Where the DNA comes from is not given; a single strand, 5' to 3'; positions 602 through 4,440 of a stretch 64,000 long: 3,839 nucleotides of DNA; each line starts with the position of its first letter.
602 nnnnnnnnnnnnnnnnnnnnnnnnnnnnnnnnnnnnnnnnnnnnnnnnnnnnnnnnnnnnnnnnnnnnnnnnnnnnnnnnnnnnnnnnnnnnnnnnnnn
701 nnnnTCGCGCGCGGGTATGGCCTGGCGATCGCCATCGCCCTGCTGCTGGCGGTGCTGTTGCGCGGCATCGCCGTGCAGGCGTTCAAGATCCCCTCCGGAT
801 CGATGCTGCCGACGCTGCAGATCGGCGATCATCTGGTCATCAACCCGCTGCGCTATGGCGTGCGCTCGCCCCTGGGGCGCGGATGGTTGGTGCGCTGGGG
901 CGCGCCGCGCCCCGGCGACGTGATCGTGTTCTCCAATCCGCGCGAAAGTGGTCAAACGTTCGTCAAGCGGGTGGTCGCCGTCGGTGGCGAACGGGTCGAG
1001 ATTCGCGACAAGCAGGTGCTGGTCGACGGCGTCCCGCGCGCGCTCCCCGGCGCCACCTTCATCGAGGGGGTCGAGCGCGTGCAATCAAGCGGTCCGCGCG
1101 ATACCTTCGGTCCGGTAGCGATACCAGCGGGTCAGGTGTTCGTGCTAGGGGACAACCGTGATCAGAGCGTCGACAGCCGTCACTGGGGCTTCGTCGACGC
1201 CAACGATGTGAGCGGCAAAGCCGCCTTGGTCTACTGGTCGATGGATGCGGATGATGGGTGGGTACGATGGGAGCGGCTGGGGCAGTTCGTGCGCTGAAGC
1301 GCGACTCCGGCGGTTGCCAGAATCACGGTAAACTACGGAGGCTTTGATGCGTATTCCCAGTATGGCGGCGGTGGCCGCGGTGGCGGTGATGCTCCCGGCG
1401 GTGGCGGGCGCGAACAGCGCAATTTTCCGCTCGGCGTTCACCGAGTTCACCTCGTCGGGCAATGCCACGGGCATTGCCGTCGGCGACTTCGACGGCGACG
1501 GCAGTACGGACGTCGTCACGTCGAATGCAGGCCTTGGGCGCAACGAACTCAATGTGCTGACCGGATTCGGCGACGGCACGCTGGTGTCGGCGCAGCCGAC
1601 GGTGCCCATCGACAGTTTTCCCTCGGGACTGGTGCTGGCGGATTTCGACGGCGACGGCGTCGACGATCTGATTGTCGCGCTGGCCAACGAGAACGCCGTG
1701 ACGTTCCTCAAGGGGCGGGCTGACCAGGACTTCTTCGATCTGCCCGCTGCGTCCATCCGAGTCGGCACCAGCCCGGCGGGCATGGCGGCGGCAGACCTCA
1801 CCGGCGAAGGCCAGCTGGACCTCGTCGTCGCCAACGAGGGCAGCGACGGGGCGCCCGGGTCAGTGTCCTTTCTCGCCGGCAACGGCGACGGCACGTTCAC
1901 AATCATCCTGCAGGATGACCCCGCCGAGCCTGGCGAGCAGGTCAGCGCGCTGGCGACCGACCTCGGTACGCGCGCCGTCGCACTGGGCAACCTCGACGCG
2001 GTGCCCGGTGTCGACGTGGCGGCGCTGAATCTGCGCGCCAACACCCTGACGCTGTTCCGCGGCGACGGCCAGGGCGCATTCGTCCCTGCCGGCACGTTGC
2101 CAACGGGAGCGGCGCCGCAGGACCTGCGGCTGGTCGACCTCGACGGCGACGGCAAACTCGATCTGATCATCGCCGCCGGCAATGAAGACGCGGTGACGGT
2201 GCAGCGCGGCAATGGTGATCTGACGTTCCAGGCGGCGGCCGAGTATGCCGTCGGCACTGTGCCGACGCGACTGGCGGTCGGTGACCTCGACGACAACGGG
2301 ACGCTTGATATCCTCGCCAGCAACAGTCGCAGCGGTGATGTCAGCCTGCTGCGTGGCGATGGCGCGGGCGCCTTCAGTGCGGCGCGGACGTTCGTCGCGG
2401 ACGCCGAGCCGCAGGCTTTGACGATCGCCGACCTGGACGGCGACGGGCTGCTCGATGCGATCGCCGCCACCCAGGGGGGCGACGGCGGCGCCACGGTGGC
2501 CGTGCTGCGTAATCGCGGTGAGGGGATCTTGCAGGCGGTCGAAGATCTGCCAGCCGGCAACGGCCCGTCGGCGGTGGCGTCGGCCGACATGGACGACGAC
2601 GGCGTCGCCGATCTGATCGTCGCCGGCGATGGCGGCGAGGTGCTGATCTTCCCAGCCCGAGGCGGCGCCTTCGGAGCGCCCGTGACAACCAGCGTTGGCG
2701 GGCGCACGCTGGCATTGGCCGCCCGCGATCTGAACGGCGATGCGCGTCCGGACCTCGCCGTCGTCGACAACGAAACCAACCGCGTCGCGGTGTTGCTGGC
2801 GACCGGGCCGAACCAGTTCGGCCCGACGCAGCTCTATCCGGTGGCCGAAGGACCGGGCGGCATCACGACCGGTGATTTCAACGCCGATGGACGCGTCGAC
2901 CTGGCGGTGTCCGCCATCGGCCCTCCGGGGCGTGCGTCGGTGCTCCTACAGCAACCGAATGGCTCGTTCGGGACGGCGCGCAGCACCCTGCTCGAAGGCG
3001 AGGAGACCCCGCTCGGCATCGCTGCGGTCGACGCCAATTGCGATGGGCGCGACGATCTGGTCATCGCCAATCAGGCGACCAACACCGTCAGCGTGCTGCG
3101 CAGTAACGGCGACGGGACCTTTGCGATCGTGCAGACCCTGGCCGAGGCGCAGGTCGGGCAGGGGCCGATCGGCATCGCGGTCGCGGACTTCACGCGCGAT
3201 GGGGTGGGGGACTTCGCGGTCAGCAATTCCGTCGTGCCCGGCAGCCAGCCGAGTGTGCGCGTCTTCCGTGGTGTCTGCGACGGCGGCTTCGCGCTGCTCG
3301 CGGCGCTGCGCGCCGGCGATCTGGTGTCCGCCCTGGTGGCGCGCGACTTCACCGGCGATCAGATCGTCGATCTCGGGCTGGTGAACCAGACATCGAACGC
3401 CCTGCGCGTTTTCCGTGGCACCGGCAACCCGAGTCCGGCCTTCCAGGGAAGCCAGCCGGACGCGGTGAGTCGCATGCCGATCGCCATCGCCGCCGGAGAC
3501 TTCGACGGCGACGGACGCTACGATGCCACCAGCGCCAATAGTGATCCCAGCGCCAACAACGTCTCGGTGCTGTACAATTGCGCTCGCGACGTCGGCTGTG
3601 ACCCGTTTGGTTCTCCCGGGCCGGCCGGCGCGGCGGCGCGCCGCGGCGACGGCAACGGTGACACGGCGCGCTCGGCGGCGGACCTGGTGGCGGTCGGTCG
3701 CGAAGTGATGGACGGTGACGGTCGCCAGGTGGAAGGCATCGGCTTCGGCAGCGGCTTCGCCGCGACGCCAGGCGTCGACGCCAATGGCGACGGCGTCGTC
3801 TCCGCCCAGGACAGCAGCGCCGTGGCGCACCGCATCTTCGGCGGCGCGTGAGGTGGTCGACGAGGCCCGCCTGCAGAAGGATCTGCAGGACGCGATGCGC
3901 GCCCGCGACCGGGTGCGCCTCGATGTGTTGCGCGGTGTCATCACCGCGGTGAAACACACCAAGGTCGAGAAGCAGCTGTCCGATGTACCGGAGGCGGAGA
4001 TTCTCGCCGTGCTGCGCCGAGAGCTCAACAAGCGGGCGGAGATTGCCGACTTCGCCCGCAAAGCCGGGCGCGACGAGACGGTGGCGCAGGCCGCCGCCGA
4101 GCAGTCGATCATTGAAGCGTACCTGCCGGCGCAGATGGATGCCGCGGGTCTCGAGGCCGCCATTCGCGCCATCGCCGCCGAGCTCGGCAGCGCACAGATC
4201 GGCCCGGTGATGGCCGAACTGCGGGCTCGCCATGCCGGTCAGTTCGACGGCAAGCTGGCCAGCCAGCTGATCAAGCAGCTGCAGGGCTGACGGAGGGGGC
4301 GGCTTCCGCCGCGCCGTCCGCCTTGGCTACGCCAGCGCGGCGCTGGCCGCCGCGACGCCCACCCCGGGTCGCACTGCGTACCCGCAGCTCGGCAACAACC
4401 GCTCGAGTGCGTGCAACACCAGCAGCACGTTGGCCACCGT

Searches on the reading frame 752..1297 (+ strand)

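Call 52: search_protein_families(library=pfam, proteins=[window:752-1297:+])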
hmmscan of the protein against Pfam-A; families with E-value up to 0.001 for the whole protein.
window:752-1297:+ (181 aa): 1 family
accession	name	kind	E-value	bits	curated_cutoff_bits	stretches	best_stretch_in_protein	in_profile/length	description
PF10502.14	Peptidase_S26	-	4e-40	137.9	22.9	1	2-162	17-168/168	Signal peptidase, peptidase S26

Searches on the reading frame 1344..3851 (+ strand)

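Call 6: search_protein_families(library=pfam, proteins=[window:1344-3851:+])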
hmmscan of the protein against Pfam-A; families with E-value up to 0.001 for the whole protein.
window:1344-3851:+ (835 aa): 5 families
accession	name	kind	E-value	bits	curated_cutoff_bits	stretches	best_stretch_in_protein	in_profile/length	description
PF13517.12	FG-GAP_3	-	1.3e-79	263.2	26.9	12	265-324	1-60/61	FG-GAP-like repeat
PF01839.29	FG-GAP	-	4.3e-33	113.1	22.1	1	263-286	7-27/37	FG-GAP repeat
PF14783.12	BBS2_Mid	-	0.00025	21.6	27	0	96-121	2-27/108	Ciliary BBSome complex subunit 2, middle region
PF12256.14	TcdB_toxin_midN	-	0.0003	20.6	24.8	0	251-286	20-59/181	Insecticide toxin TcdB middle/N-terminal region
PF14779.12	BBS1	-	0.00053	20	27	0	139-167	11-39/254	Ciliary BBSome complex subunit 1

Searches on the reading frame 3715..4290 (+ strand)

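Call 52: search_protein_families(library=pfam, proteins=[window:3715-4290:+])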
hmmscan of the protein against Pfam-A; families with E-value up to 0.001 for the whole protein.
window:3715-4290:+ (191 aa): 1 family
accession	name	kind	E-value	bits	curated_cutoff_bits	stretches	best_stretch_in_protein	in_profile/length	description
PF09424.15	YqeY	-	3e-31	108.9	27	1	51-188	2-141/143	Yqey-like protein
